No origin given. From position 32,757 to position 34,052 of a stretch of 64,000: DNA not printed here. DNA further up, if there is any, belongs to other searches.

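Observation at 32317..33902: Split mnmC: standalone FAD oxidase translationally coupled to an MnmM (YtqB-type) methyltransferase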

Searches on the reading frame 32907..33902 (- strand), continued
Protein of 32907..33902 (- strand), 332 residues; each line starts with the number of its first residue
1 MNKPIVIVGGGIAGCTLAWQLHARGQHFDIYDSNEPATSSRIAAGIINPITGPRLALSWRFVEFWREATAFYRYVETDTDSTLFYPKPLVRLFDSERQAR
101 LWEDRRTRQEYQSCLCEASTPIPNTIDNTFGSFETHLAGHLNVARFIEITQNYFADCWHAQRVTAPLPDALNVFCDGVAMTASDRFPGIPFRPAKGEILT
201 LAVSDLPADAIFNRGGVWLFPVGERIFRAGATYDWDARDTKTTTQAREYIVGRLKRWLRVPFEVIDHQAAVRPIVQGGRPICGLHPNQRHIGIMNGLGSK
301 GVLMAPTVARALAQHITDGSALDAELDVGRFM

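Call 66: search_protein_families(library=ncbifam, proteins=[L001:5037-5618:+, L002:5041-5607:+, L085:1294-1866:+, L086:2518-3081:+, L033:5033-5593:+, L046:5008-5547:+, L063:5029-5592:+, L056:5044-5613:+], max_evalue=1e-10)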
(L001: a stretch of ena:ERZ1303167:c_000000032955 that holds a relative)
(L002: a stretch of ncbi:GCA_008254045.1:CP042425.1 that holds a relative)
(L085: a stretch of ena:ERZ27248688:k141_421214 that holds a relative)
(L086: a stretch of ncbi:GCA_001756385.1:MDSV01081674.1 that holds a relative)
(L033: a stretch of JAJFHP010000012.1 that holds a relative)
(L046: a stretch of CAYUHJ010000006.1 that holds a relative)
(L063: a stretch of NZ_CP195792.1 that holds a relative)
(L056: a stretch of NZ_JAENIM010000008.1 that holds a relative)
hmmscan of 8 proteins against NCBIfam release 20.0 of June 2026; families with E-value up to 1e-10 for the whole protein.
L001:5037-5618:+ (193 aa): 1 family
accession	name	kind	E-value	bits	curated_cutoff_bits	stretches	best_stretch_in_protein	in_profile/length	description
NF053511.1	tRNA_U34_MnmM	equivalog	1e-59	201.2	135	1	6-189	3-182/183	tRNA 5-(aminomethyl)-2-thiouridylate-methyltransferase MnmM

L002:5041-5607:+ (188 aa): 1 family
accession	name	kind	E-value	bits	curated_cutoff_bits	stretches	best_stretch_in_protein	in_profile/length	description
NF053511.1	tRNA_U34_MnmM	equivalog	3e-50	170.3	135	1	6-182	5-181/183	tRNA 5-(aminomethyl)-2-thiouridylate-methyltransferase MnmM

L085:1294-1866:+ (190 aa): 1 family
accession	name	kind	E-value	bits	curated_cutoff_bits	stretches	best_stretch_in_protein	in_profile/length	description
NF053511.1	tRNA_U34_MnmM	equivalog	1.3e-63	213.9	135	1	5-189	2-182/183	tRNA 5-(aminomethyl)-2-thiouridylate-methyltransferase MnmM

L086:2518-3081:+ (187 aa): 1 family
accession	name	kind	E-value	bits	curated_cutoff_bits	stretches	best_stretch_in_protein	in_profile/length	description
NF053511.1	tRNA_U34_MnmM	equivalog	8.5e-63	211.2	135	1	3-186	3-182/183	tRNA 5-(aminomethyl)-2-thiouridylate-methyltransferase MnmM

L033:5033-5593:+ (186 aa): 1 family
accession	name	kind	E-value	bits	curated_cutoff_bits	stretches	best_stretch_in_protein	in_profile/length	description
NF053511.1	tRNA_U34_MnmM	equivalog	2.2e-56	190.3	135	1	3-183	2-182/183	tRNA 5-(aminomethyl)-2-thiouridylate-methyltransferase MnmM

L046:5008-5547:+ (179 aa): 1 family
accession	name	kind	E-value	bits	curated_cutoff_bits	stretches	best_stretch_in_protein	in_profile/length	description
NF053511.1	tRNA_U34_MnmM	equivalog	9.8e-46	155.6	135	1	3-158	3-159/183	tRNA 5-(aminomethyl)-2-thiouridylate-methyltransferase MnmM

L063:5029-5592:+ (187 aa): 1 family
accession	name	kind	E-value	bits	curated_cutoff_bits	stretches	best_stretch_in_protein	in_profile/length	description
NF053511.1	tRNA_U34_MnmM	equivalog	6.3e-52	175.8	135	1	5-176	4-174/183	tRNA 5-(aminomethyl)-2-thiouridylate-methyltransferase MnmM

L056:5044-5613:+ (189 aa): 1 family
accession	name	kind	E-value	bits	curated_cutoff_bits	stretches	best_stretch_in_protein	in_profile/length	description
NF053511.1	tRNA_U34_MnmM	equivalog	4e-60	202.5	135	1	8-186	3-183/183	tRNA 5-(aminomethyl)-2-thiouridylate-methyltransferase MnmM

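Call 67: search_solved_structures(query=A1, max_evalue=1e-12, show_alignments=5)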
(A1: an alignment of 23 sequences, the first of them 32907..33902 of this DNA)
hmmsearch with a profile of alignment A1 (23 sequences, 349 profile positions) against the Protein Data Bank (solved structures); distinct sequences matched with E-value up to 1e-12: 7.
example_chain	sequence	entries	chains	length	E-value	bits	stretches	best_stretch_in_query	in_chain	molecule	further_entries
6j38_A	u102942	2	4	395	2.9e-19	72.7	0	208-337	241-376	FAD-dependent glycine oxydase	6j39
3if9_A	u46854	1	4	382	4.2e-15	59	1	4-336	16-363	Glycine oxidase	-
1ryi_A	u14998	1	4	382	5.3e-15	58.7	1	4-336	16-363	GLYCINE OXIDASE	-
9woz_A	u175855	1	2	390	6.1e-15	58.5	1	4-336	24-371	Glycine oxidase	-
1ng3_A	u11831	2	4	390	1.1e-14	57.7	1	4-336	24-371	Glycine oxidase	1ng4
7cyx_A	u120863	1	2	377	1.2e-14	57.5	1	4-336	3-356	Glycine oxidase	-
6pxs_A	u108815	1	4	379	2e-13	53.5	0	7-54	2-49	FAD dependent oxidoreductase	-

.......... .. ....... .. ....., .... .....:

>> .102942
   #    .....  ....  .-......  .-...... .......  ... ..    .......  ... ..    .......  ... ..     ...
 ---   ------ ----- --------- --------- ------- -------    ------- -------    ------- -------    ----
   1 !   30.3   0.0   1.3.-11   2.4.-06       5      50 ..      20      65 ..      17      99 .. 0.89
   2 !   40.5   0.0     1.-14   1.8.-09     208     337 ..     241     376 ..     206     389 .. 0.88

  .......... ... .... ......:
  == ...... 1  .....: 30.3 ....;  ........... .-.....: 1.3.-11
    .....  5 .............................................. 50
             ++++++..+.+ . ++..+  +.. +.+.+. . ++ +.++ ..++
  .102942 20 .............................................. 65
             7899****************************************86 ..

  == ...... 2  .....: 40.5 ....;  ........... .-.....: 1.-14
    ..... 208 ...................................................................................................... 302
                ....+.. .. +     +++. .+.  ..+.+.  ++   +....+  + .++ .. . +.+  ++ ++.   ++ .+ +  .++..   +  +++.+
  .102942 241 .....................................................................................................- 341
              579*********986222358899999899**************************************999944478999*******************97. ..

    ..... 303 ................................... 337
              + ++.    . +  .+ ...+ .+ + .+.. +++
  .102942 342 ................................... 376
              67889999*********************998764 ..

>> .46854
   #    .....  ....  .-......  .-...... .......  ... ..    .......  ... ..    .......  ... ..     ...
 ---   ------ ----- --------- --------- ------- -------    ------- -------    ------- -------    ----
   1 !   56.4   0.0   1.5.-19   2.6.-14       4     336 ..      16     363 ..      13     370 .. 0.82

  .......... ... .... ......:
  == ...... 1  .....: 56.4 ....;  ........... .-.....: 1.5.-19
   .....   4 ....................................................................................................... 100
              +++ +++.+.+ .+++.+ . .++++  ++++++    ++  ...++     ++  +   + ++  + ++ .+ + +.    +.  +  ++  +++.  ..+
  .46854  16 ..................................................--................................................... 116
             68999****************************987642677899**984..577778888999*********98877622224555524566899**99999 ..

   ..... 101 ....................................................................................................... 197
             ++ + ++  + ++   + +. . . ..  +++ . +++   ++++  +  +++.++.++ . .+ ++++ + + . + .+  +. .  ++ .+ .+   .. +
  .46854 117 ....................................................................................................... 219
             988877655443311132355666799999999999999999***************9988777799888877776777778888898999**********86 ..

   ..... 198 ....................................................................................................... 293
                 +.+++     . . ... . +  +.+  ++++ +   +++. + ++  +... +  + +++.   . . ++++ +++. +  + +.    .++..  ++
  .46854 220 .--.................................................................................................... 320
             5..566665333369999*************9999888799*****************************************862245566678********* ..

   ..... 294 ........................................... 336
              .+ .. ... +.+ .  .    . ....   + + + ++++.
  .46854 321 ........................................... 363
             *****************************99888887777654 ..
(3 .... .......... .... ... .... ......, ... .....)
